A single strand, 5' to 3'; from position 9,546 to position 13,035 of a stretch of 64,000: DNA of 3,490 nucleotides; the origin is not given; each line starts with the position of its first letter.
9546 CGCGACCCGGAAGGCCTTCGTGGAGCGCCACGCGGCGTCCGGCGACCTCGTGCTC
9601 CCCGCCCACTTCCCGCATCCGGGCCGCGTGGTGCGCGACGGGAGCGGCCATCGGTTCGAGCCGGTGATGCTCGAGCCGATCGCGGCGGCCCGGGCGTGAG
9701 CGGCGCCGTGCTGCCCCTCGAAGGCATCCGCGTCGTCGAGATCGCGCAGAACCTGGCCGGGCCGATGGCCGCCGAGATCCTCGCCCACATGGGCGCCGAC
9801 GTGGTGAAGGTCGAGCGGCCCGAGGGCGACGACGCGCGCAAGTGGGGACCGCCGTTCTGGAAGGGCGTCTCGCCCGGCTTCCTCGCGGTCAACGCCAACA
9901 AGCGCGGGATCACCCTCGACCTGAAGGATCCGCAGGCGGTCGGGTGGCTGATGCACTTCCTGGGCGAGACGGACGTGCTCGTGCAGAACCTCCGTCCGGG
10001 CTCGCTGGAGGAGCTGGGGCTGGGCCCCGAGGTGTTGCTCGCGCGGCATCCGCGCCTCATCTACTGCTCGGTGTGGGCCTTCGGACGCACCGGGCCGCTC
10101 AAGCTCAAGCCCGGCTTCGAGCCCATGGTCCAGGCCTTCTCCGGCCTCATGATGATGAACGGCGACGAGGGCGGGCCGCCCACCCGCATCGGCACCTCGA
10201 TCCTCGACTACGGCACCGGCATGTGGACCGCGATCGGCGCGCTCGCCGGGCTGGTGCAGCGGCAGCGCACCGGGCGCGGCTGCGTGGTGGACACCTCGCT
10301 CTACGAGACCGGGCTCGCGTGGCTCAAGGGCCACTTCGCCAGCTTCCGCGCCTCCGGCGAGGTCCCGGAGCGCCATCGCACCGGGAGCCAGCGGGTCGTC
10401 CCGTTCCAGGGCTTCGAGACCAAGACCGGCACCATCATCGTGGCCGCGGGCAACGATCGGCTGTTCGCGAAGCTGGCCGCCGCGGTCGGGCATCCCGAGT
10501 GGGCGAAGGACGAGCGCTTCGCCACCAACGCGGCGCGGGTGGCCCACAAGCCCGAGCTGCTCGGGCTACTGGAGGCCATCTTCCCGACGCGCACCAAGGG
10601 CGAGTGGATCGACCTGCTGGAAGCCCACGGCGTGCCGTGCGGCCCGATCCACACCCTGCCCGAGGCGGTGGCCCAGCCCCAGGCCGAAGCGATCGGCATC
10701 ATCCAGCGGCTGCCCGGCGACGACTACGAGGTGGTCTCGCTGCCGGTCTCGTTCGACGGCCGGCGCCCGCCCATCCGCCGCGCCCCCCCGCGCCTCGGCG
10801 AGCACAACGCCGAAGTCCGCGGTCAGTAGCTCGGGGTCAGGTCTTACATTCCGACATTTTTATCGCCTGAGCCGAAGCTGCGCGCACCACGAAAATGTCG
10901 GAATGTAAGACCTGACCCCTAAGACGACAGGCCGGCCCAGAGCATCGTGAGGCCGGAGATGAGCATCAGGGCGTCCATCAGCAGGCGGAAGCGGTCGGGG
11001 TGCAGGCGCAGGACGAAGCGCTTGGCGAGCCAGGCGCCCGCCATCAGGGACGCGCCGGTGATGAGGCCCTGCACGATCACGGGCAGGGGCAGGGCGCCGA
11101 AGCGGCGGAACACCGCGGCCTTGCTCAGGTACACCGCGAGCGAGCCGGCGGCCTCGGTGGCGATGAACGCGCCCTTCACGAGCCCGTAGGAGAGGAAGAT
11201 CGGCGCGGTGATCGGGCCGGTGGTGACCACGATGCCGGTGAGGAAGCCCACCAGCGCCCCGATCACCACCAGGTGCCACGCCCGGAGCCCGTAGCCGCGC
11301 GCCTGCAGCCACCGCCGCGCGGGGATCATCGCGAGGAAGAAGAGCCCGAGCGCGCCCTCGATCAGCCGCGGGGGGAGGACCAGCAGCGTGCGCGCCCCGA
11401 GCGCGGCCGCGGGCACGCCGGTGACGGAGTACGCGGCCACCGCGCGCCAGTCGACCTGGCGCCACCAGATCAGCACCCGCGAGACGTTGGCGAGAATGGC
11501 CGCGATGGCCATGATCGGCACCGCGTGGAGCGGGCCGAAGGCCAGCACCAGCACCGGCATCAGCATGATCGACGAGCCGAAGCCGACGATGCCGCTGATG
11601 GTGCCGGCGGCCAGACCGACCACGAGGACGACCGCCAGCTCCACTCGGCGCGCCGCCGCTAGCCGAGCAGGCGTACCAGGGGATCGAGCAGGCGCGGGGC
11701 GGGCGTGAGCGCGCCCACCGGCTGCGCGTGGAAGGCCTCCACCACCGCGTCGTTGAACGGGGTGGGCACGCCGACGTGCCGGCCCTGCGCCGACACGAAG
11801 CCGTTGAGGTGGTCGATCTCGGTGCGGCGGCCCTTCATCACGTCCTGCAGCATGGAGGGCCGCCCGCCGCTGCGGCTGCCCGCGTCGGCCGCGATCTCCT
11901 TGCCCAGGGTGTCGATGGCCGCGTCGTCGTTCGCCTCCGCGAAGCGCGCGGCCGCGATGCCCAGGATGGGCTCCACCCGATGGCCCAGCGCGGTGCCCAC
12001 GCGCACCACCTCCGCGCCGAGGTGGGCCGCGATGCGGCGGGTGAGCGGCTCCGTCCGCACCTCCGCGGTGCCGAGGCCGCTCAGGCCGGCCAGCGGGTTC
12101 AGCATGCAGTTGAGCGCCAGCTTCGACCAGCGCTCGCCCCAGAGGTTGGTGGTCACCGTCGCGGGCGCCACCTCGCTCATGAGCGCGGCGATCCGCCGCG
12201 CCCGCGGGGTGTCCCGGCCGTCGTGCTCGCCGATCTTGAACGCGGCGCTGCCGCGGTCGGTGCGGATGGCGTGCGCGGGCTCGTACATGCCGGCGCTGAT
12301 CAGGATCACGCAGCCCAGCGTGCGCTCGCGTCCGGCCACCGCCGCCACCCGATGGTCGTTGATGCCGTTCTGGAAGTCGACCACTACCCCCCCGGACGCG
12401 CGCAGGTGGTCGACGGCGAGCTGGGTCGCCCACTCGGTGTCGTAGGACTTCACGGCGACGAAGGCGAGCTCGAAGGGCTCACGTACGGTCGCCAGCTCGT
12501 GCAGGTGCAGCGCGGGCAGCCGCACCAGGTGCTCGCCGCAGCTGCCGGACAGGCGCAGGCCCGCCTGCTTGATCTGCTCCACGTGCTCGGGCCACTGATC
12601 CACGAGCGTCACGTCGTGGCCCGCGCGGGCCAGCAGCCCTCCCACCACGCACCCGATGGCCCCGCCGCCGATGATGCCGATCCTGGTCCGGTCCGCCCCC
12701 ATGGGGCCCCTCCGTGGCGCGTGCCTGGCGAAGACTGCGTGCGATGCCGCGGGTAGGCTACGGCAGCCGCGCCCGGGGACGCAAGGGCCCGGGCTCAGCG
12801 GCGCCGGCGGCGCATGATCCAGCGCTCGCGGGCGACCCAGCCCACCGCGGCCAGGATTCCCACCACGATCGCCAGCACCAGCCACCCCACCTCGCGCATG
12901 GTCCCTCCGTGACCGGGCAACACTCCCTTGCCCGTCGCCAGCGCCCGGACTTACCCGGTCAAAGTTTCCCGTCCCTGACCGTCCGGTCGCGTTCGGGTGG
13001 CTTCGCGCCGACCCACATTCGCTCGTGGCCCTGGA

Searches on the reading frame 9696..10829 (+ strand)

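Call 34: search_protein_families(library=pfam, proteins=[window:9696-10829:+], max_evalue=0.001)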
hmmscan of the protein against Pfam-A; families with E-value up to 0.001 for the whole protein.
window:9696-10829:+ (377 aa): 1 family
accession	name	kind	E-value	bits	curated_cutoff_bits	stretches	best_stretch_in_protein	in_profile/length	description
PF02515.22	CoA_transf_3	-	1.2e-117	393.6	23.3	1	8-371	1-366/366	CoA-transferase family III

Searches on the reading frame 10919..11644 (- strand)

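Call 34: search_protein_families(library=pfam, proteins=[window:10919-11644:-], max_evalue=0.001)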
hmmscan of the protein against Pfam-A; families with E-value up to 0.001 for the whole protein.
window:10919-11644:- (241 aa): 1 family
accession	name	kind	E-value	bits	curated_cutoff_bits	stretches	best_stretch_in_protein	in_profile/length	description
PF01925.25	TauE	-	7.6e-32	111.3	32.6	1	7-234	2-237/237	Sulfite exporter TauE/SafE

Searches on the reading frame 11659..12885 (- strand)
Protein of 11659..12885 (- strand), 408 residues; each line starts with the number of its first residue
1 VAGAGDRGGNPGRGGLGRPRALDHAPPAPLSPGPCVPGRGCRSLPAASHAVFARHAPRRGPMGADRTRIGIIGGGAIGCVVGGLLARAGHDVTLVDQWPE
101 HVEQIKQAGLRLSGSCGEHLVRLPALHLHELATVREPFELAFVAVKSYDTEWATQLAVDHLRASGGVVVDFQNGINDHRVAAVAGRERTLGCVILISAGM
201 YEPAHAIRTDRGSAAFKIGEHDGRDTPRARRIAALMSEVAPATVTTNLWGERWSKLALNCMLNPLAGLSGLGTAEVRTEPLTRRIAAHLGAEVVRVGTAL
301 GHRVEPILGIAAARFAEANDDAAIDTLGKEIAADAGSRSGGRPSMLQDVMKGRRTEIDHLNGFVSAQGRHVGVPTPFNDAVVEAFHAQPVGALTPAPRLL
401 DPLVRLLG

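Call 34: search_protein_families(library=pfam, proteins=[window:11659-12885:-], max_evalue=0.001)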
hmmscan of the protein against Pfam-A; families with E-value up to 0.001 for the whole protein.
window:11659-12885:- (408 aa): 8 families
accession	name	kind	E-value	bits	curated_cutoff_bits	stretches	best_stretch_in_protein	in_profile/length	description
PF02558.23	ApbA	-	1.9e-28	99.4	22.2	1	69-222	1-149/150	Ketopantoate reductase PanE/ApbA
PF08546.17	ApbA_C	-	7.5e-28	97.8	22.7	1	247-387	1-123/125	Ketopantoate reductase PanE/ApbA C terminal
PF03721.20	UDPG_MGDP_dh_N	-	9.4e-06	25.8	27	1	68-109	2-43/187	UDP-glucose/GDP-mannose dehydrogenase family, NAD binding domain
PF07992.20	Pyr_redox_2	-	6.1e-05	23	26.1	1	63-102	142-178/291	Pyridine nucleotide-disulphide oxidoreductase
PF00070.33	Pyr_redox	-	6.2e-05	23.9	22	1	68-97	1-30/82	Pyridine nucleotide-disulphide oxidoreductase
PF01494.25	FAD_binding_3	-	0.00013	21.8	22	1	67-106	2-41/349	FAD binding domain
PF02254.24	TrkA_N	-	0.00067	20.4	23.8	0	70-110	2-42/116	TrkA-N domain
PF03807.23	F420_oxidored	-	0.00089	20.2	21.6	0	68-173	1-93/94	NADP oxidoreductase coenzyme F420-dependent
